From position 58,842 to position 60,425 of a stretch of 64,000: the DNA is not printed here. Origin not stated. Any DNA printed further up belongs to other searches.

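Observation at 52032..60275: Two different 2-oxoglutarate-oxidising systems encoded back to back (sucAB and the kor cluster) on the same strand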

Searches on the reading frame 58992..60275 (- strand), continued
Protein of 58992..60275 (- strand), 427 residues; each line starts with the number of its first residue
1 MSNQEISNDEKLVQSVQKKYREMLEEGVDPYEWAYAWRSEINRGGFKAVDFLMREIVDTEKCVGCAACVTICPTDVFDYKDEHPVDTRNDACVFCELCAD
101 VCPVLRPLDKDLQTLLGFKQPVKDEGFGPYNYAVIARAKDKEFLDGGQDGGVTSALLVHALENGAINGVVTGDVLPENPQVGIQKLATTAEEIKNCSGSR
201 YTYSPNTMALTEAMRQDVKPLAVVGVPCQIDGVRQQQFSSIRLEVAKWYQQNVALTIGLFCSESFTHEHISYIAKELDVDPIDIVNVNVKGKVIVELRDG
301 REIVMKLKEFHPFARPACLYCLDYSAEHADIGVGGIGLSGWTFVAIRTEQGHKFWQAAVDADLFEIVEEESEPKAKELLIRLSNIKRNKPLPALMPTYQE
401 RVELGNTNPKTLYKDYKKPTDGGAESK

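Call 41: search_protein_families(library=ncbifam, proteins=[L073:165-1130:-, L077:2425-3201:-, L063:6241-7005:+, L041:5249-5821:-, L032:4493-5692:+], max_evalue=0.00001)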
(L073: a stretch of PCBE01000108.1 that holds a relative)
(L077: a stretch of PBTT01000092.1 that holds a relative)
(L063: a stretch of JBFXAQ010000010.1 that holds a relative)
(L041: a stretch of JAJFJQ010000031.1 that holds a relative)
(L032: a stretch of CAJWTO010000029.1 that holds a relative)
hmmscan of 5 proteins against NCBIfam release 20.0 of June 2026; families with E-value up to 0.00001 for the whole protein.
L073:165-1130:- (321 aa): 26 families (the best 25 are shown)
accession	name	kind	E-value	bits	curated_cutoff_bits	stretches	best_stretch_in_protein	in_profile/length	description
TIGR03619.1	F420_Rv2161c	subfamily_domain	1.3e-46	159.2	166.9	1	26-294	2-246/247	TIGR03619 family F420-dependent LLM class oxidoreductase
TIGR03560.1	F420_Rv1855c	subfamily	3e-32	112.2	231.4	1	16-228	8-220/227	TIGR03560 family F420-dependent LLM class oxidoreductase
TIGR04021.1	LLM_DMSO2_sfnG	equivalog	3.2e-27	95.8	382.95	1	21-244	27-245/350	dimethylsulfone monooxygenase SfnG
TIGR03571.1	lucif_BA3436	subfamily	1.3e-22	80.5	303.9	1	18-240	27-245/304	TIGR03571 family LLM class oxidoreductase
TIGR04020.1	seco_metab_LLM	subfamily_domain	7.6e-19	68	244.45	1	21-199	18-189/341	MupA/Atu3671 family FMN-dependent luciferase-like monooxygenase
TIGR03621.1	F420_MSMEG_2516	subfamily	1.3e-18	67.1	213.15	1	18-192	10-167/295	TIGR03621 family F420-dependent LLM class oxidoreductase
TIGR03565.1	alk_sulf_monoox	equivalog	1.4e-16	60.5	518.2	1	18-229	23-221/346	FMNH2-dependent alkanesulfonate monooxygenase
NF001939.1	PRK00719.1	subfamily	1.6e-16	60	510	1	15-193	20-186/373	alkanesulfonate monooxygenase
TIGR03854.1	F420_MSMEG_3544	hypoth_equivalog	5.9e-15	55.4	295.6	1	68-296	47-269/290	TIGR03854 family LLM class F420-dependent oxidoreductase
NF002619.0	PRK02271.1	equivalog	7.6e-15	55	276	1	19-225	11-200/329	5,10-methylenetetrahydromethanopterin reductase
NF052254.1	luciferase_Alph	exception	1.6e-14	53.9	600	1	18-243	18-234/354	luciferase subunit alpha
TIGR03555.1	F420_mer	equivalog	5.7e-14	52.2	348.7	1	20-227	10-201/325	5,10-methylenetetrahydromethanopterin reductase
TIGR03858.1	LLM_2I7G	subfamily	6.6e-14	51.6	462.25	1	71-320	65-335/337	Atu2307/SP_0267 family LLM class monooxygenase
TIGR04465.1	ArgArg_F420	equivalog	5.3e-10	38.9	470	1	22-264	60-300/364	F420-dependent hydroxymycolic acid dehydrogenase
TIGR03612.1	RutA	equivalog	7.4e-10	38.8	498.3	1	61-195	64-201/355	pyrimidine utilization protein A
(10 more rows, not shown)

L077:2425-3201:- (258 aa): 4 families
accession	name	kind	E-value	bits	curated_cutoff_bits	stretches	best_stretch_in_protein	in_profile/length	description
TIGR01916.1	F420_cofE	equivalog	1.1e-77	260.7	180.65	1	10-258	3-244/244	coenzyme F420-0:L-glutamate ligase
NF009809.0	PRK13293.1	equivalog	7.1e-71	238.5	274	1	9-258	4-244/253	coenzyme F420-0:L-glutamate ligase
NF009810.0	PRK13294.1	equivalog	8.4e-63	212.8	304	1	6-258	11-243/449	coenzyme F420-0:L-glutamate ligase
TIGR04132.1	intra_fol_E_lig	hypoth_equivalog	1.6e-23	83.3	350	1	17-234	9-201/241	putative folate metabolism gamma-glutamate ligase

L063:6241-7005:+ (254 aa): 227 families (the best 25 are shown)
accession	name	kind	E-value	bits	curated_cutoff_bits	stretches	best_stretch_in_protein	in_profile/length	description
NF005559.1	PRK07231.1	subfamily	1.1e-66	224.8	215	1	8-249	2-247/249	glucose 1-dehydrogenase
NF005446.0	PRK07035.1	equivalog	1.7e-64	217.5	373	1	2-250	3-254/255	SDR family oxidoreductase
NF006070.0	PRK08213.1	subfamily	2.7e-61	207.4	279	1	3-248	5-255/259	gluconate 5-dehydrogenase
NF005893.0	PRK07856.1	equivalog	5e-58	196.4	255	1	6-248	5-240/255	SDR family oxidoreductase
NF004778.0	PRK06124.1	equivalog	7.8e-56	189.3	303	1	3-250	4-253/256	SDR family oxidoreductase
NF005873.0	PRK07814.1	equivalog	2.4e-55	187.8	346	1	3-249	3-251/263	SDR family oxidoreductase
NF004198.0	PRK05653.1-3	equivalog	8.2e-53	179.4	296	1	8-248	5-245/248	3-oxoacyl-ACP reductase FabG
NF005390.0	PRK06935.1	equivalog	1.6e-50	171.9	369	1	2-251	7-257/258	2-dehydro-3-deoxy-D-gluconate 5-dehydrogenase KduD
NF005309.0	PRK06841.1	subfamily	4.2e-50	170.6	286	1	4-249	9-252/255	GolD/DthD family dehydrogenase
TIGR01830.1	3oxo_ACP_reduc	equivalog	9e-50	169.6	297.75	1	13-248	1-237/239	3-oxoacyl-[acyl-carrier-protein] reductase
NF004791.0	PRK06138.1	equivalog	2.5e-49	167.8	312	1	7-250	2-250/252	SDR family oxidoreductase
NF009466.0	PRK12826.1-2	subfamily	3.3e-48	164.3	222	1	11-248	4-243/248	3-oxoacyl-ACP reductase FabG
NF053807.1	RhamDHLra1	equivalog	1.7e-47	162.2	400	1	8-249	2-247/252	L-rhamnose 1-dehydrogenase Lra1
NF005067.0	PRK06484.1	equivalog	2e-47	161.9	713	1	9-250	8-252/524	short chain dehydrogenase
NF004818.0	PRK06172.1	equivalog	2.6e-47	161.3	336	1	7-250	4-251/253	SDR family oxidoreductase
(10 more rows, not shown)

L041:5249-5821:- (190 aa): 5 families
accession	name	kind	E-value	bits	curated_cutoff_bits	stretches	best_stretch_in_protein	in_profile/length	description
NF051852.1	efflux_TF_MtrR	exception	9.4e-11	41.9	280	1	12-64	12-64/205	multidrug efflux system transcriptional repressor MtrR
NF007949.0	PRK10668.1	equivalog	7.4e-08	32.1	271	1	12-93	13-94/216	multidrug efflux transporter transcriptional repressor AcrR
NF010319.1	PRK13756.1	equivalog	2e-07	31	265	1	10-62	2-54/199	tetracycline resistance transcriptional repressor TetR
NF007430.0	PRK09975.1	equivalog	2.9e-07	29.8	274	1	12-125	13-128/220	acrEF/envCD operon transcriptional regulator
NF051457.1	acryl_TF_AcuR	equivalog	8.8e-07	28.4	247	1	11-100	18-104/204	acrylate utilization transcriptional regulator AcuR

L032:4493-5692:+ (399 aa): 0 families

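Call 45: search_protein_families(library=pfam, alignment_id=A2, max_evalue=0.000001)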
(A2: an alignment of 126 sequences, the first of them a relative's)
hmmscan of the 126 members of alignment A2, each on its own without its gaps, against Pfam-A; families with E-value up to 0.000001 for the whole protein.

A. member 1, L001:4091-4939:- (282 aa): 3 families
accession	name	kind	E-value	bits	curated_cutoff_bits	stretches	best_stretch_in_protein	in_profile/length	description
PF00561.26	Abhydrolase_1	-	3.3e-29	102.7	25.8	1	29-263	2-245/245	alpha/beta hydrolase fold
PF12697.13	Abhydrolase_6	-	2e-26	94.4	26.3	1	31-269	2-217/217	Alpha/beta hydrolase family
PF12146.15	Hydrolase_4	-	1.2e-18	67.7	27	1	30-261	7-237/239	Serine aminopeptidase, S33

B. families by the number of members that match (of 126 scanned): 81 families (the first 25 are shown)
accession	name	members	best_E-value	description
PF00440.29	TetR_N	9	1.3e-14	Bacterial regulatory proteins, tetR family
PF13561.12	adh_short_C2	7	3.1e-64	Enoyl-(Acyl carrier protein) reductase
PF00106.31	adh_short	7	4.8e-56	short chain dehydrogenase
PF08659.16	KR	7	5.8e-14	KR domain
PF00296.26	Bac_luciferase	5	3.5e-54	Luciferase-like monooxygenase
PF02515.22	CoA_transf_3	4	5.9e-115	CoA-transferase family III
PF00561.26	Abhydrolase_1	4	1.7e-30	alpha/beta hydrolase fold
PF12697.13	Abhydrolase_6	4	8.5e-27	Alpha/beta hydrolase family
PF03352.18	Adenine_glyco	4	6.7e-18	Methyladenine glycosylase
PF10118.14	Metal_hydrol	3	1.2e-52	Predicted metal-dependent hydrolase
PF12804.13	NTP_transf_3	3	3.8e-32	MobA-like NTP transferase domain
PF12146.15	Hydrolase_4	3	1.2e-18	Serine aminopeptidase, S33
PF02661.23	Fic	3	3.9e-11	Fic/DOC family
PF01425.27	Amidase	2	2.5e-93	Amidase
PF00563.25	EAL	2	1.2e-66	EAL domain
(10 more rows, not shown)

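Call 46: search_protein_families(library=pfam, alignment_id=A3, max_evalue=0.000001)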
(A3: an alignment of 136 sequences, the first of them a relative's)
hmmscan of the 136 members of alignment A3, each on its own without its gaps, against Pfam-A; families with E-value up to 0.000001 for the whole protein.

A. member 1, L055:9954-10499:- (181 aa): 0 families

B. families by the number of members that match (of 136 scanned): 87 families (the first 25 are shown)
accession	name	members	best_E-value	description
PF00296.26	Bac_luciferase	10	3.4e-53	Luciferase-like monooxygenase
PF01996.21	F420_ligase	6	8.1e-77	F420-0:Gamma-glutamyl ligase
PF01933.23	CofD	5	8.8e-44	2-phospho-L-lactate transferase CofD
PF12804.13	NTP_transf_3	4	1.1e-22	MobA-like NTP transferase domain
PF04055.27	Radical_SAM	3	1.9e-36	Radical SAM superfamily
PF01983.22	CofC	3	3e-29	Guanylyl transferase CofC like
PF00561.26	Abhydrolase_1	3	6.9e-27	alpha/beta hydrolase fold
PF12697.13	Abhydrolase_6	3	1.3e-18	Alpha/beta hydrolase family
PF12146.15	Hydrolase_4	3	3.4e-11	Serine aminopeptidase, S33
PF03972.19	MmgE_PrpD_N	2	5.3e-88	MmgE/PrpD N-terminal domain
PF19305.4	MmgE_PrpD_C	2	1.4e-55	MmgE/PrpD C-terminal domain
PF13561.12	adh_short_C2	2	9e-55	Enoyl-(Acyl carrier protein) reductase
PF00106.31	adh_short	2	2e-52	short chain dehydrogenase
PF00285.26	Citrate_synt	2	1.3e-48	Citrate synthase, C-terminal domain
PF00378.25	ECH_1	2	5.4e-42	Enoyl-CoA hydratase/isomerase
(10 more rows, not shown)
